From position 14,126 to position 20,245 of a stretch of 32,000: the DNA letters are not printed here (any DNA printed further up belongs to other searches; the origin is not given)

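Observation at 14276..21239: mglB-mglA is followed by a 1,939 aa hyper-acidic repeat protein: candidate uncharacterised partner of the MglA/MglB polarity switch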

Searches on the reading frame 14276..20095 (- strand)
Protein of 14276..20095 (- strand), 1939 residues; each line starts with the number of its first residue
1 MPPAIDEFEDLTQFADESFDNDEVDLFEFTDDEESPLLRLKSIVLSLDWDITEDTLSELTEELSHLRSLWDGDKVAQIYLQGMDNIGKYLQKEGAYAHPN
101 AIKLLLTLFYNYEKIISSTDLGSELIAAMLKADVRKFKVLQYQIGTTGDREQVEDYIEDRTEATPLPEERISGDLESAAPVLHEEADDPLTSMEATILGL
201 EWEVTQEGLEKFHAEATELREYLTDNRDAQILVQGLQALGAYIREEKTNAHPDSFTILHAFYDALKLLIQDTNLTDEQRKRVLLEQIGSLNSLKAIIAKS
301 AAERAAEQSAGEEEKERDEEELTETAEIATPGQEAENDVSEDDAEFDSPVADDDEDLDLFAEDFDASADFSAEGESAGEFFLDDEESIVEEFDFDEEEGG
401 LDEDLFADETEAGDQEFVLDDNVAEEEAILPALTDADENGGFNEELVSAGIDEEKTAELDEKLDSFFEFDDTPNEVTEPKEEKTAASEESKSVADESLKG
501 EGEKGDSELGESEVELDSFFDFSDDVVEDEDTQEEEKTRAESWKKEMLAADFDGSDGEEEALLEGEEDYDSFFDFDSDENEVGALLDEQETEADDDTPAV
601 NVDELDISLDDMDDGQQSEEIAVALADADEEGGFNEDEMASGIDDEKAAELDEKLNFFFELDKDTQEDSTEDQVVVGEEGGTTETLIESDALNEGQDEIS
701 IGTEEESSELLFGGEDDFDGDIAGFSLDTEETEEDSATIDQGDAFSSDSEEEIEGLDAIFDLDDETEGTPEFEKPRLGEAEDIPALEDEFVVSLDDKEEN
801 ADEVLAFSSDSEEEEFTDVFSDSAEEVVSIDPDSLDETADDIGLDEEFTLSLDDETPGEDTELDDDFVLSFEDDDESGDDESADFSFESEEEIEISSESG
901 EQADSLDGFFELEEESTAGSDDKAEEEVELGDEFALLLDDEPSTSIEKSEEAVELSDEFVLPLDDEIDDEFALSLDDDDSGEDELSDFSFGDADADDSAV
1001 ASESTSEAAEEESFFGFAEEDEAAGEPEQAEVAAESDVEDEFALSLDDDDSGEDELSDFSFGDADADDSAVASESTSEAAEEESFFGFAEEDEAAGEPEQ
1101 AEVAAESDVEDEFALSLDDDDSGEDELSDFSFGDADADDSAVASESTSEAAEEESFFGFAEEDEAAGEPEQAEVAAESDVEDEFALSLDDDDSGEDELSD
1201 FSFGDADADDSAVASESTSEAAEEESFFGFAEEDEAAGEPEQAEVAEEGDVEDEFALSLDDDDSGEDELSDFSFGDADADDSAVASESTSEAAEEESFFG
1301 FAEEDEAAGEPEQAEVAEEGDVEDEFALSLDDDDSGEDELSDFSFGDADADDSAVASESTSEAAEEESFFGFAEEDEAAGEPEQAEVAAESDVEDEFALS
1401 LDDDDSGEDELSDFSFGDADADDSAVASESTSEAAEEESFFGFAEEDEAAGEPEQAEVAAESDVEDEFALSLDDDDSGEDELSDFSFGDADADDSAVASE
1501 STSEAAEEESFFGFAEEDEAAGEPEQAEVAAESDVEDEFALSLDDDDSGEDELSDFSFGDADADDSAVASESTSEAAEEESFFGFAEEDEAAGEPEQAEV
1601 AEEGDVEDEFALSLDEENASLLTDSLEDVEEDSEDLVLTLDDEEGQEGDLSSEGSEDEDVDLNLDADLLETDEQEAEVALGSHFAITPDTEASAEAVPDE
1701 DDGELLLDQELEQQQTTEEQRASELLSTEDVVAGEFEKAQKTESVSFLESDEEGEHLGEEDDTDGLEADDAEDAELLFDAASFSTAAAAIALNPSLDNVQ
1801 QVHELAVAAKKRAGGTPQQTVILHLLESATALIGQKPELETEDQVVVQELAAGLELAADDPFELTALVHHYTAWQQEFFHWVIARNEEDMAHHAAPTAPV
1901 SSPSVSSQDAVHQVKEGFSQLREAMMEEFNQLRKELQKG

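Call 6: search_protein_families(library=pfam, proteins=[window:14276-20095:-], max_evalue=0.01)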
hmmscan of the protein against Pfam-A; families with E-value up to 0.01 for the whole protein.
window:14276-20095:- (1939 aa): 0 families

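Call 9: search_protein_families(library=ncbifam, proteins=[window:14276-20095:-], max_evalue=0.1)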
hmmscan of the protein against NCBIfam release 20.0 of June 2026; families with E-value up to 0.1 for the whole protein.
window:14276-20095:- (1939 aa): 0 families

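Call 77: search_solved_structures(query=window:14279-20095:-, max_evalue=0.01)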
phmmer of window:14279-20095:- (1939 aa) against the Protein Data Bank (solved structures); distinct sequences matched with E-value up to 0.01: 0.
